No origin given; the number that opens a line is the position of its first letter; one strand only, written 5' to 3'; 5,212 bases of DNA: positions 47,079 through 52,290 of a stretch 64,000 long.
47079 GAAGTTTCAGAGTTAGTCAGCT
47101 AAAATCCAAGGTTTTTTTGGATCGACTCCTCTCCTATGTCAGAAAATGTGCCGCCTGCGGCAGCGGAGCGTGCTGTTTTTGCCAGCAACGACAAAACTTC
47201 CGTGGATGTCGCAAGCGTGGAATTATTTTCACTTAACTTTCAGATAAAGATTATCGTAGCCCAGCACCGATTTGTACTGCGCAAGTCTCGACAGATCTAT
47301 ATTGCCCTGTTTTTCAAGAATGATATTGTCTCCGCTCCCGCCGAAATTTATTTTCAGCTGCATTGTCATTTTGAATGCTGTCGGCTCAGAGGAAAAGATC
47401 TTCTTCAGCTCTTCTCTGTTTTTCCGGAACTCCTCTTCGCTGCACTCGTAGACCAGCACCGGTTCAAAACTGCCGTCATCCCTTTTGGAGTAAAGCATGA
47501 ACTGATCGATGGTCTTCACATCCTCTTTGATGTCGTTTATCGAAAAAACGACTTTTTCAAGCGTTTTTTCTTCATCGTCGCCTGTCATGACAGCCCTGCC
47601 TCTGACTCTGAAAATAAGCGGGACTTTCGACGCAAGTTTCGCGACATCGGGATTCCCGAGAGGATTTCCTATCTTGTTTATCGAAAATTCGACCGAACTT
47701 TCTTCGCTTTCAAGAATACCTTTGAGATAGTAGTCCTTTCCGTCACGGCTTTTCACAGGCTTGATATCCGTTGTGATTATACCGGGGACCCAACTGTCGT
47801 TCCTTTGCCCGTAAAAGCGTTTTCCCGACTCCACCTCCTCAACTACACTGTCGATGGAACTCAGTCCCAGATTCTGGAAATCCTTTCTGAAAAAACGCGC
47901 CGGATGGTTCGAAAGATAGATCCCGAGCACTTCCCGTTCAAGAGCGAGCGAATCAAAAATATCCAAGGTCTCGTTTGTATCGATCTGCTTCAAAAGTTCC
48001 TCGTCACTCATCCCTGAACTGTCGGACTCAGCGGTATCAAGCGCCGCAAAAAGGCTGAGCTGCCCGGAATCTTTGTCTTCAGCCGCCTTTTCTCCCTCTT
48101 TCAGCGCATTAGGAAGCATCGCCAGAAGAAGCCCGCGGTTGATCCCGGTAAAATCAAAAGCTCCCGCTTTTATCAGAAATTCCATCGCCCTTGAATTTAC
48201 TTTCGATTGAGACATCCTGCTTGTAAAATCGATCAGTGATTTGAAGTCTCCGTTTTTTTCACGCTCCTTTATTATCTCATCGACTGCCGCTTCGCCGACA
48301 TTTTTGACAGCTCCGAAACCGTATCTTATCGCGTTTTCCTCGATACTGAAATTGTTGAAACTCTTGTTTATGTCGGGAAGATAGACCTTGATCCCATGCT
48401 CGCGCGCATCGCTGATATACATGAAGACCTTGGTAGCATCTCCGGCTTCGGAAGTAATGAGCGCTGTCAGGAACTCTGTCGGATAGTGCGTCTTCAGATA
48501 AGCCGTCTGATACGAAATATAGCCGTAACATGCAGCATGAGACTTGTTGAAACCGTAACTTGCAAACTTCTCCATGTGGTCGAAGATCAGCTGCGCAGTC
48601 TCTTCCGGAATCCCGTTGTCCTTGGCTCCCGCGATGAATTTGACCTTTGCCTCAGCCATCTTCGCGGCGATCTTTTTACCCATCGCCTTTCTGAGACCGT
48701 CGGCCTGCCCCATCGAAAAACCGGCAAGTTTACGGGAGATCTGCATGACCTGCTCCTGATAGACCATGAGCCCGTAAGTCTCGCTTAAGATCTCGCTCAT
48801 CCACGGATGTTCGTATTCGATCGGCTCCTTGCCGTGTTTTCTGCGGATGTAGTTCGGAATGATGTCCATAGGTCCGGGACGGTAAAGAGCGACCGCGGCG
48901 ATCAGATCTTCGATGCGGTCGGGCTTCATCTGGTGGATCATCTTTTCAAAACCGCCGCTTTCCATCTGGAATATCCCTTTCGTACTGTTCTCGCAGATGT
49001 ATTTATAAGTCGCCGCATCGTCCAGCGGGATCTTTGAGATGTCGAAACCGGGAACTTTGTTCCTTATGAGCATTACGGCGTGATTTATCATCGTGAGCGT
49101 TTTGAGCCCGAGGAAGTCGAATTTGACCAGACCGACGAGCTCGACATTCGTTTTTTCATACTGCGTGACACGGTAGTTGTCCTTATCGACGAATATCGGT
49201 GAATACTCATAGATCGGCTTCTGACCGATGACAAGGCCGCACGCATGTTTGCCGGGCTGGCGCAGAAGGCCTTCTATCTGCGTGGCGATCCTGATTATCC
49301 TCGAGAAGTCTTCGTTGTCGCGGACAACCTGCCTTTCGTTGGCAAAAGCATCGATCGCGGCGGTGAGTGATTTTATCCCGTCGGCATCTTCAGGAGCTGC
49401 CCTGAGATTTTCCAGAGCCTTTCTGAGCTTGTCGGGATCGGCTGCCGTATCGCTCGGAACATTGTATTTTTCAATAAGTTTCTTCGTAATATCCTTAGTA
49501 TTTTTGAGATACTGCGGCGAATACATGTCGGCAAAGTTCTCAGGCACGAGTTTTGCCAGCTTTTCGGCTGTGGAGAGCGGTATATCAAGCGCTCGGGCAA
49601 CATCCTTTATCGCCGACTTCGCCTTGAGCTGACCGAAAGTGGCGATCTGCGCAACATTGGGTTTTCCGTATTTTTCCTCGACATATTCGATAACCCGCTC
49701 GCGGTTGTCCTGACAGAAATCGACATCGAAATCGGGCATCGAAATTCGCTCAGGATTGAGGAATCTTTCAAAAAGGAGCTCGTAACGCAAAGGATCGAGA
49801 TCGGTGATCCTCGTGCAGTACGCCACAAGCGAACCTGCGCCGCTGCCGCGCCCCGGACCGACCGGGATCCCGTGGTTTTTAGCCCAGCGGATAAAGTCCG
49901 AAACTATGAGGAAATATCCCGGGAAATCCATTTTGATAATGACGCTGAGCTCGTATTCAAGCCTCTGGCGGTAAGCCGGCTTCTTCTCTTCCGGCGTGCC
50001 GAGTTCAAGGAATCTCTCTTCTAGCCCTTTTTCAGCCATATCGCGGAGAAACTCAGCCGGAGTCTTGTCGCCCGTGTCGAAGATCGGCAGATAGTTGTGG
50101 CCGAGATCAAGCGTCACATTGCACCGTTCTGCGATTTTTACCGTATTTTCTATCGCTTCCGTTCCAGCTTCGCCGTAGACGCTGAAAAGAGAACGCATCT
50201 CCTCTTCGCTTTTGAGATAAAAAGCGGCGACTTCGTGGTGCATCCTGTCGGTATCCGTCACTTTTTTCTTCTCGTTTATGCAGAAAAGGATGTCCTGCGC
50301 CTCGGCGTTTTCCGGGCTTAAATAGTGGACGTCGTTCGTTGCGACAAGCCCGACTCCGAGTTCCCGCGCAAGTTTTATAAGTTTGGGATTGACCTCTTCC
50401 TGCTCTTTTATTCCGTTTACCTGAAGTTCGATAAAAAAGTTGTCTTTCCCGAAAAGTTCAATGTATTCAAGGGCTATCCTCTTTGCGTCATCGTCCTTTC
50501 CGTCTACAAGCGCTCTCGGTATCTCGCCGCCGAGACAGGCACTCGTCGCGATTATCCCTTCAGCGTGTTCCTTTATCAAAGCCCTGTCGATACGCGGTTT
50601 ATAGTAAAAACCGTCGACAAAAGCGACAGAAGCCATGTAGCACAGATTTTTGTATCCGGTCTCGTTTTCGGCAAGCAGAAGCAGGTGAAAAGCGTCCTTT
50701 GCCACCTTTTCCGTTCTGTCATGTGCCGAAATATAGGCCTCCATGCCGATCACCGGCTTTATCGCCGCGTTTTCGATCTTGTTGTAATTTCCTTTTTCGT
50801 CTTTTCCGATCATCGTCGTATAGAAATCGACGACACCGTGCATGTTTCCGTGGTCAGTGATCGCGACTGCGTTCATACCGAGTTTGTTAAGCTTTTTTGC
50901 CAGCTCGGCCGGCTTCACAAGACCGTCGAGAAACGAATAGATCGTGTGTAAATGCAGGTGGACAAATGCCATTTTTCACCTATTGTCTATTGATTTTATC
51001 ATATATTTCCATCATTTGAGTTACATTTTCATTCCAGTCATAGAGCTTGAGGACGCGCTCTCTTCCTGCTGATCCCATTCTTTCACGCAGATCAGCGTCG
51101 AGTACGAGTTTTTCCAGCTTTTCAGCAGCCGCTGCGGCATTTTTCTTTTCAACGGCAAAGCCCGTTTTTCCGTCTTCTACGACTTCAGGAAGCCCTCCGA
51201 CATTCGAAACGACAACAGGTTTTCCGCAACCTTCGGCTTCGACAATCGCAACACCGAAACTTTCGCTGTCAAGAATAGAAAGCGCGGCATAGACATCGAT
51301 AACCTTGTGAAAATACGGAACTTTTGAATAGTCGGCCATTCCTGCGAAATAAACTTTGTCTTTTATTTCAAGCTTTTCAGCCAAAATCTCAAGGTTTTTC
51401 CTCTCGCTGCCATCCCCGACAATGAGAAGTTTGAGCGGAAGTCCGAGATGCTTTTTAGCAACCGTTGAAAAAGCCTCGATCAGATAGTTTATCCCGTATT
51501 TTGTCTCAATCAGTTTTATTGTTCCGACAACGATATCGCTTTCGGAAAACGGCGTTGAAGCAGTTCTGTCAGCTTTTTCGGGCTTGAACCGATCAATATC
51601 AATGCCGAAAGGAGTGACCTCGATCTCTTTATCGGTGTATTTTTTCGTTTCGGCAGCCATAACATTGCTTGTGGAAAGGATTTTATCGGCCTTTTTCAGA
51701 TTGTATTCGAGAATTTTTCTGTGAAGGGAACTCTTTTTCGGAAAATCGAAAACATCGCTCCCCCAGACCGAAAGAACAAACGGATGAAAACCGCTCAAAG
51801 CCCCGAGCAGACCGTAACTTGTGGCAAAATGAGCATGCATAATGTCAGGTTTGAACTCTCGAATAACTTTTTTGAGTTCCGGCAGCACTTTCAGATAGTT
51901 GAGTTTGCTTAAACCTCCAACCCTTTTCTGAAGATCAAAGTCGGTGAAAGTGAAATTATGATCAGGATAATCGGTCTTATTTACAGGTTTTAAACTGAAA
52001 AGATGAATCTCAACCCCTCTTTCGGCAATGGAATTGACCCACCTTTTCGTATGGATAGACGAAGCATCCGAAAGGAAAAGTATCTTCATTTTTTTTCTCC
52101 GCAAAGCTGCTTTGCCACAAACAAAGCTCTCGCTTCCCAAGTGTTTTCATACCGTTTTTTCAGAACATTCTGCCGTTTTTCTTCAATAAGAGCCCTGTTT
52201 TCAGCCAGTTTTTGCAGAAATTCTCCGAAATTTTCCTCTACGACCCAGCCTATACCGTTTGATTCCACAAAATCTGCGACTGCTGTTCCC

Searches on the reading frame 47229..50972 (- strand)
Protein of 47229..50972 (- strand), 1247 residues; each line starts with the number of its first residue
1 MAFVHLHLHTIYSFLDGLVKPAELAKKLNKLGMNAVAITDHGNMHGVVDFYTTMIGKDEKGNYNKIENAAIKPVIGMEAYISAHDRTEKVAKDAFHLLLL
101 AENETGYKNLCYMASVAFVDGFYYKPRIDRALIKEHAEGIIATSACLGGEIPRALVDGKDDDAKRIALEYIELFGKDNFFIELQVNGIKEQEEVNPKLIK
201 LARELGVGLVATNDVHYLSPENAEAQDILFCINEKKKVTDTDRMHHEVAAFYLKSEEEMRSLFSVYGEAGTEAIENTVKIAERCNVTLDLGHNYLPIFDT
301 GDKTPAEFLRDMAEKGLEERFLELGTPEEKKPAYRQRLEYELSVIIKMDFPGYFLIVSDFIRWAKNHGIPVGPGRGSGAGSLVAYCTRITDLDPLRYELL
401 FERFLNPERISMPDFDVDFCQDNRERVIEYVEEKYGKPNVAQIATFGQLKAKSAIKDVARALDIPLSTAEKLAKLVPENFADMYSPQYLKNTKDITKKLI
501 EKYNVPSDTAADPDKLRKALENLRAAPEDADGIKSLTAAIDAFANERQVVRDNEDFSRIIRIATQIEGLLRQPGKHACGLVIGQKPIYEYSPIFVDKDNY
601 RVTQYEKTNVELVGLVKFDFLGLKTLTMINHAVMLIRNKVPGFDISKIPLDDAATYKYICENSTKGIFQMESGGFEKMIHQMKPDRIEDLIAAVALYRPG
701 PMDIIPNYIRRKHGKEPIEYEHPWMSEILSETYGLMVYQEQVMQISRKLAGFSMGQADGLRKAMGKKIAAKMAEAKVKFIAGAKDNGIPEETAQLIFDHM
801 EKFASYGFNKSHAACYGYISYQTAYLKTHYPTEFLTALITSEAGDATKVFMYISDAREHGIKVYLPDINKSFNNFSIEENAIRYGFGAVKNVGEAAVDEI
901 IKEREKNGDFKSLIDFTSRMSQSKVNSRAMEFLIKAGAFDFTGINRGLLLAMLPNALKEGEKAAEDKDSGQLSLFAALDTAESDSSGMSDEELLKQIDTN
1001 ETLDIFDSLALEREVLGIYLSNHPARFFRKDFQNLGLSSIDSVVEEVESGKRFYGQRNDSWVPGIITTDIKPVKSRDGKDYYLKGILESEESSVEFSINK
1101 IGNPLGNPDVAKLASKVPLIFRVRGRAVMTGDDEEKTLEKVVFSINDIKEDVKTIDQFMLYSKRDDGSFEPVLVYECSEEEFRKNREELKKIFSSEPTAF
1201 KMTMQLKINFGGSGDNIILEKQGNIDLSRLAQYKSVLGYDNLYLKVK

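Call 12: search_protein_families(library=ncbifam, proteins=[window:47229-50972:-], max_evalue=0.001)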
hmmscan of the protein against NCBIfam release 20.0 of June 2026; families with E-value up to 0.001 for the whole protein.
window:47229-50972:- (1247 aa): 15 families
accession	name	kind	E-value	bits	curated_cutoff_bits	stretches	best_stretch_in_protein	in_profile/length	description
NF004226.0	PRK05673.1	equivalog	0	1287.1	1002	1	1-1085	4-1009/1146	DNA polymerase III subunit alpha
TIGR00594.1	polc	superfamily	0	1248.4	434.35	1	3-1040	1-973/1022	DNA polymerase III subunit alpha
NF005298.0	PRK06826.1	equivalog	0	1225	1260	2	1-481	3-465/1151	DNA polymerase III subunit alpha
NF005617.0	PRK07374.1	equivalog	4.2e-286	952.3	1653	2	511-1038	462-989/1170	DNA polymerase III subunit alpha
NF005377.0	PRK06920.1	equivalog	1.6e-260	867.4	1806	2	536-1046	453-941/1108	DNA polymerase III subunit alpha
NF007079.0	PRK09532.1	equivalog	2.3e-205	684.5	1525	2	1-478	1-471/876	DNA polymerase III subunit alpha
NF005516.0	PRK07135.1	equivalog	2.8e-199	664.6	1084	2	265-1028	187-885/974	DNA polymerase III DnaE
NF004225.0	PRK05672.1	subfamily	5.8e-189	630.5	939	2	2-487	5-465/1047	error-prone DNA polymerase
NF004550.0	PRK05898.1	equivalog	5.2e-177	590.9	1182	1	210-962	138-829/971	DNA polymerase III subunit alpha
NF005582.0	PRK07279.1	equivalog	2.4e-168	562.2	1279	3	535-1028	407-867/1033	DNA polymerase III subunit alpha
NF005616.0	PRK07373.1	equivalog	3.9e-62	210.3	646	1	803-1043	33-274/449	DNA polymerase III subunit alpha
NF001688.0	PRK00448.1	equivalog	6.4e-61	206.2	873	3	67-396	589-914/1445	PolC-type DNA polymerase III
TIGR01405.1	polC_Gram_pos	equivalog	1.1e-55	189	1043.45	3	85-395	371-678/1211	DNA polymerase III subunit alpha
NF004981.0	PRK06361.1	equivalog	2.6e-07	30.2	117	1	5-64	3-61/217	histidinol phosphate phosphatase domain-containing protein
NF041577.1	nside_bi_sphtase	equivalog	0.00047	19.4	400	0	3-48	3-46/276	3',5'-nucleoside bisphosphate phosphatase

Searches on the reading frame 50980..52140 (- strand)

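Call 26: search_protein_families(library=pfam, proteins=[window:50980-52140:-], max_evalue=0.001)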
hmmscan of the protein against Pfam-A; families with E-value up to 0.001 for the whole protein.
window:50980-52140:- (386 aa): 6 families
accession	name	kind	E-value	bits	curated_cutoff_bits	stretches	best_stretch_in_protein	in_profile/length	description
PF13477.12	Glyco_trans_4_2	-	3.4e-42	144.3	23.4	1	19-158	1-139/139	Glycosyl transferase 4-like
PF00534.26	Glycos_transf_1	-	4.4e-41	140.7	26.4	1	195-362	8-172/172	Glycosyl transferases group 1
PF13692.12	Glyco_trans_1_4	-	1.3e-27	97.2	27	1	212-347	12-141/142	Glycosyl transferases group 1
PF13439.12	Glyco_transf_4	-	6.2e-15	56.1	28.5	1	29-184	6-170/170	Glycosyltransferase Family 4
PF13524.12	Glyco_trans_1_2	-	5.9e-10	39.7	25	1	292-377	60-143/144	Glycosyl transferase-like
PF13579.12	Glyco_trans_4_4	-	4.4e-09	37.3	29.7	1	30-164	6-141/158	Glycosyl transferase 4-like domain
